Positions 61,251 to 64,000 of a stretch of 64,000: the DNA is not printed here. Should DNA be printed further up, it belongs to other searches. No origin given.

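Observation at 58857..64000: Edge of a biosynthetic gene cluster: terminal NRPS A-T-TE module with FMO, LLM monooxygenase and SnoaL-like genes in one minus-strand operon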

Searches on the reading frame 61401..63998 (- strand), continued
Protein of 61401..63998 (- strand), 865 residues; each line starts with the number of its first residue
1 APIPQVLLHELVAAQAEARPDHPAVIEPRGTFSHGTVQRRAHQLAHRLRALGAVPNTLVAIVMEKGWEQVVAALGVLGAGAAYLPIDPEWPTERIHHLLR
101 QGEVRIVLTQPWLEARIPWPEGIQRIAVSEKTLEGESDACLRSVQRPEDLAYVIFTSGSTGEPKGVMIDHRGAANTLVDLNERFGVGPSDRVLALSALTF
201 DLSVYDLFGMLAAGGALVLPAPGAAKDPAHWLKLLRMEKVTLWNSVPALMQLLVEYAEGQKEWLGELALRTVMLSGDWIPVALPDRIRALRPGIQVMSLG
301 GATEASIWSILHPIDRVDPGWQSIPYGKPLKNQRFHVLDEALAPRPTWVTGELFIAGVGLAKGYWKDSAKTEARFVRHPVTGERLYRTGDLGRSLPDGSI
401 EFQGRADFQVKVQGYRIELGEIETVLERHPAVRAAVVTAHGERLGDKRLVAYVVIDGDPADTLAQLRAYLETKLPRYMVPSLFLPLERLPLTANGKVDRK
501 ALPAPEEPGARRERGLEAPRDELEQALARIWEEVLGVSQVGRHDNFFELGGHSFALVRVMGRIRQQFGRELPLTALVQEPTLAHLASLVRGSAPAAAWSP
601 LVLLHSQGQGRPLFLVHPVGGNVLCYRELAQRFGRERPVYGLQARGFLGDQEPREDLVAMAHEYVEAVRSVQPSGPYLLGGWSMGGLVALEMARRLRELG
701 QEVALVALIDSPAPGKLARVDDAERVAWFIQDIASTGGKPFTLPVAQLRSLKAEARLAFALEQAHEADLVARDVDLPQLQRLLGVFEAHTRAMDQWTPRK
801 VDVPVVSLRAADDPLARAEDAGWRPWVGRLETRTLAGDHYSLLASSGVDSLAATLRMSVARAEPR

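Call 14: find_encoding_contigs(protein=P0001, flank=10000, max_places=4)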
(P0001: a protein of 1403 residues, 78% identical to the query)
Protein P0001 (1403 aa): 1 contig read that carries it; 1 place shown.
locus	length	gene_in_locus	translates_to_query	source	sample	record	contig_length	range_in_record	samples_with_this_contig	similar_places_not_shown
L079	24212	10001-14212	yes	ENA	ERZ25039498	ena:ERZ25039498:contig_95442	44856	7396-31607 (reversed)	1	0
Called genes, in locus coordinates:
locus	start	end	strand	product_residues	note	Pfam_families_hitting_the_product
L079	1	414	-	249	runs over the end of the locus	-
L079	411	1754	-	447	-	PF02463:SMC_N (faint), PF13175:AAA_15 (faint), PF13476:AAA_23, PF13304:AAA_21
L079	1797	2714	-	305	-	PF02705:K_trans, PF22776:K_trans_C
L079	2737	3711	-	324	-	PF02705:K_trans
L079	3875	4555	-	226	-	PF00702:Hydrolase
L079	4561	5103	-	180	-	PF03079:ARD, PF07883:Cupin_2 (weak)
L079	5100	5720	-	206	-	PF00596:Aldolase_II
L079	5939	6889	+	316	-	PF00126:HTH_1, PF03466:LysR_substrate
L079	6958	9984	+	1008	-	PF00668:Condensation, PF00501:AMP-binding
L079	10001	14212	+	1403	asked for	PF00550:PP-binding, PF00668:Condensation, PF00501:AMP-binding, PF13193:AMP-binding_C, PF00550:PP-binding, PF00975:Thioesterase, PF12146:Hydrolase_4 (weak), PF12697:Abhydrolase_6, +1 more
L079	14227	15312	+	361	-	PF00743:FMO-like, PF01266:DAO (weak), PF01593:Amino_oxidase (faint), PF03486:HI0933_like (faint), PF07992:Pyr_redox_2, PF13450:NAD_binding_8 (weak), PF13738:Pyr_redox_3, PF13434:Lys_Orn_oxgnase, +2 more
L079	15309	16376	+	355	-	PF00296:Bac_luciferase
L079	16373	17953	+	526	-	PF00282:Pyridoxal_deC, PF00266:Aminotran_5, PF01212:Beta_elim_lyase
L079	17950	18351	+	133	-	PF07366:SnoaL (weak), PF12680:SnoaL_2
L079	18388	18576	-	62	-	PF05685:Uma2 (weak)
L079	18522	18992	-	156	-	-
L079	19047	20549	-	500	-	PF10009:DUF2252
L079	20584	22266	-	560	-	-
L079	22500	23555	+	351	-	PF00733:Asn_synthase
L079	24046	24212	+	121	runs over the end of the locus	PF00733:Asn_synthase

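Call 17: search_protein_families(library=pfam, proteins=[L079:6958-9984:+, L079:9329-14212:+, L079:16373-17953:+, L079:5939-6889:+, L001:3-5861:+], max_evalue=0.00001)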
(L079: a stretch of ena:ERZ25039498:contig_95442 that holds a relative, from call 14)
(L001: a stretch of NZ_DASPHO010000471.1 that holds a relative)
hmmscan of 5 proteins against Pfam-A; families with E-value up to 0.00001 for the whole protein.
L079:6958-9984:+ (1008 aa): 2 families
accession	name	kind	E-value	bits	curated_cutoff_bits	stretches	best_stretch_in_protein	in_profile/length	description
PF00668.25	Condensation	-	2.1e-94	317.2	30.6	1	13-468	4-456/456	Condensation domain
PF00501.34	AMP-binding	-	5.2e-80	269.5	29.9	1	488-850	1-384/384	AMP-binding enzyme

L079:9329-14212:+ (1627 aa): 6 families
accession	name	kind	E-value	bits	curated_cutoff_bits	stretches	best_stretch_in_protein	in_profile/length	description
PF00501.34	AMP-binding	-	7.2e-85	285.5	29.9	1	774-1127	1-384/384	AMP-binding enzyme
PF00975.26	Thioesterase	-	1.7e-36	127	26.4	1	1374-1615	2-220/226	Thioesterase domain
PF00550.31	PP-binding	-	6e-33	113.4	20.8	2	223-286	2-67/67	Phosphopantetheine attachment site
PF00668.25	Condensation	-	1.1e-32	113.8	30.6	1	314-735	6-435/456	Condensation domain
PF13193.12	AMP-binding_C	-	1e-28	100.5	24.5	2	119-194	1-76/76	AMP-binding enzyme C-terminal domain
PF12146.15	Hydrolase_4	-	7.1e-06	25.9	27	0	1416-1582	55-209/239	Serine aminopeptidase, S33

L079:16373-17953:+ (526 aa): 3 families
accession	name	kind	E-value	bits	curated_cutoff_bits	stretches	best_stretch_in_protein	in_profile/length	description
PF00282.25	Pyridoxal_deC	-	2.1e-48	165.4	27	1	54-432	9-374/375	Pyridoxal-dependent decarboxylase conserved domain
PF01212.27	Beta_elim_lyase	-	1.7e-10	41.1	27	1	197-412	64-231/288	Beta-eliminating lyase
PF00266.25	Aminotran_5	-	1.2e-09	38.1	21.5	1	220-422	105-302/371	Aminotransferase class-V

L079:5939-6889:+ (316 aa): 2 families
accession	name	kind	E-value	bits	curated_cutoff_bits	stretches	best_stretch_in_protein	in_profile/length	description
PF03466.25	LysR_substrate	-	2.2e-23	83.2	28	1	97-300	4-208/209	LysR substrate binding domain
PF00126.33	HTH_1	-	2.8e-16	59.7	26.6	1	11-70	1-60/60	Bacterial regulatory helix-turn-helix protein, lysR family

L001:3-5861:+ (1952 aa): 6 families
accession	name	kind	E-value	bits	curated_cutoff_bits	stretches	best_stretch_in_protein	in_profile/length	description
PF00501.34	AMP-binding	-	6.1e-165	549.1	29.9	2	1100-1452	2-384/384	AMP-binding enzyme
PF00668.25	Condensation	-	8.2e-34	117.5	30.6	1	639-1059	6-434/456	Condensation domain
PF00550.31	PP-binding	-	4.3e-33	113.8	20.8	2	545-607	3-67/67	Phosphopantetheine attachment site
PF00975.26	Thioesterase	-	5.7e-32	112.2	26.4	1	1698-1941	1-221/226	Thioesterase domain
PF13193.12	AMP-binding_C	-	7.7e-27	94.5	24.5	2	1508-1583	1-76/76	AMP-binding enzyme C-terminal domain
PF00561.26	Abhydrolase_1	-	5.6e-07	29.9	25.8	1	1699-1834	2-141/245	alpha/beta hydrolase fold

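Call 35: search_solved_structures(query=window:61401-63998:-, max_evalue=1e-30, show_alignments=1)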
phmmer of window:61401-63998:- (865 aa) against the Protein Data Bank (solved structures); distinct sequences matched with E-value up to 1e-30: 79 (the best 60 are shown).
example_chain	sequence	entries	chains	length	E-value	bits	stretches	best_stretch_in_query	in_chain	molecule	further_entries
6mfz_A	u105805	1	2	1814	7.5e-224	748.5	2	4-590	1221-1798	Linear gramicidin synthase subunit A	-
9be3_A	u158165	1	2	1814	1.2e-223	747.9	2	4-590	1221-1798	Linear gramicidin synthase subunit A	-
9meh_A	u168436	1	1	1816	1.2e-223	747.8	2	4-590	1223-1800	Linear gramicidin synthase subunit A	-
9be4_A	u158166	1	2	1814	4.4e-223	746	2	4-590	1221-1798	Linear gramicidin synthase subunit A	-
6mfy_A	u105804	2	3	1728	7.8e-207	692.2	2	7-592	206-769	Linear gramicidin synthase subunit A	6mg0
6lta_A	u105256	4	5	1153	6.4e-156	523.8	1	2-596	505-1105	Nonribosomal peptide synthetase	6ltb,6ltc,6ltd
8xjz_C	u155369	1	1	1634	3.6e-148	498.2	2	9-590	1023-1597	Peptide synthetase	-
4zxh_A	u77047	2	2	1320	1.3e-139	469.8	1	9-855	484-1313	ABBFA_003403 | Tyrocidine synthetase 3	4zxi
7ly4_E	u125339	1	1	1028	2.8e-138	465.4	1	2-593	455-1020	BmdB, bacillamide NRPS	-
7ly7_A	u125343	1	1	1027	2.8e-138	465.4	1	2-593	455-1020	BmdB, Bacillamide NRPS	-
9bfd_B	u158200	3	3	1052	4.3e-116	392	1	3-589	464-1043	Tyrocidine synthase 2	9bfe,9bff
2vsq_A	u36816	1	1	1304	9.2e-116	390.9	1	16-713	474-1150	SURFACTIN SYNTHETASE SUBUNIT 3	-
9bfd_A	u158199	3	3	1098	1.8e-114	386.7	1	8-592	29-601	Tyrocidine synthase 1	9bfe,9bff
5u89_A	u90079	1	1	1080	2e-110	373.3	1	3-588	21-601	Amino acid adenylation domain protein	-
5es5_A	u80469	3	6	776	9.7e-110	371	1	7-594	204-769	Linear gramicidin synthetase subunit A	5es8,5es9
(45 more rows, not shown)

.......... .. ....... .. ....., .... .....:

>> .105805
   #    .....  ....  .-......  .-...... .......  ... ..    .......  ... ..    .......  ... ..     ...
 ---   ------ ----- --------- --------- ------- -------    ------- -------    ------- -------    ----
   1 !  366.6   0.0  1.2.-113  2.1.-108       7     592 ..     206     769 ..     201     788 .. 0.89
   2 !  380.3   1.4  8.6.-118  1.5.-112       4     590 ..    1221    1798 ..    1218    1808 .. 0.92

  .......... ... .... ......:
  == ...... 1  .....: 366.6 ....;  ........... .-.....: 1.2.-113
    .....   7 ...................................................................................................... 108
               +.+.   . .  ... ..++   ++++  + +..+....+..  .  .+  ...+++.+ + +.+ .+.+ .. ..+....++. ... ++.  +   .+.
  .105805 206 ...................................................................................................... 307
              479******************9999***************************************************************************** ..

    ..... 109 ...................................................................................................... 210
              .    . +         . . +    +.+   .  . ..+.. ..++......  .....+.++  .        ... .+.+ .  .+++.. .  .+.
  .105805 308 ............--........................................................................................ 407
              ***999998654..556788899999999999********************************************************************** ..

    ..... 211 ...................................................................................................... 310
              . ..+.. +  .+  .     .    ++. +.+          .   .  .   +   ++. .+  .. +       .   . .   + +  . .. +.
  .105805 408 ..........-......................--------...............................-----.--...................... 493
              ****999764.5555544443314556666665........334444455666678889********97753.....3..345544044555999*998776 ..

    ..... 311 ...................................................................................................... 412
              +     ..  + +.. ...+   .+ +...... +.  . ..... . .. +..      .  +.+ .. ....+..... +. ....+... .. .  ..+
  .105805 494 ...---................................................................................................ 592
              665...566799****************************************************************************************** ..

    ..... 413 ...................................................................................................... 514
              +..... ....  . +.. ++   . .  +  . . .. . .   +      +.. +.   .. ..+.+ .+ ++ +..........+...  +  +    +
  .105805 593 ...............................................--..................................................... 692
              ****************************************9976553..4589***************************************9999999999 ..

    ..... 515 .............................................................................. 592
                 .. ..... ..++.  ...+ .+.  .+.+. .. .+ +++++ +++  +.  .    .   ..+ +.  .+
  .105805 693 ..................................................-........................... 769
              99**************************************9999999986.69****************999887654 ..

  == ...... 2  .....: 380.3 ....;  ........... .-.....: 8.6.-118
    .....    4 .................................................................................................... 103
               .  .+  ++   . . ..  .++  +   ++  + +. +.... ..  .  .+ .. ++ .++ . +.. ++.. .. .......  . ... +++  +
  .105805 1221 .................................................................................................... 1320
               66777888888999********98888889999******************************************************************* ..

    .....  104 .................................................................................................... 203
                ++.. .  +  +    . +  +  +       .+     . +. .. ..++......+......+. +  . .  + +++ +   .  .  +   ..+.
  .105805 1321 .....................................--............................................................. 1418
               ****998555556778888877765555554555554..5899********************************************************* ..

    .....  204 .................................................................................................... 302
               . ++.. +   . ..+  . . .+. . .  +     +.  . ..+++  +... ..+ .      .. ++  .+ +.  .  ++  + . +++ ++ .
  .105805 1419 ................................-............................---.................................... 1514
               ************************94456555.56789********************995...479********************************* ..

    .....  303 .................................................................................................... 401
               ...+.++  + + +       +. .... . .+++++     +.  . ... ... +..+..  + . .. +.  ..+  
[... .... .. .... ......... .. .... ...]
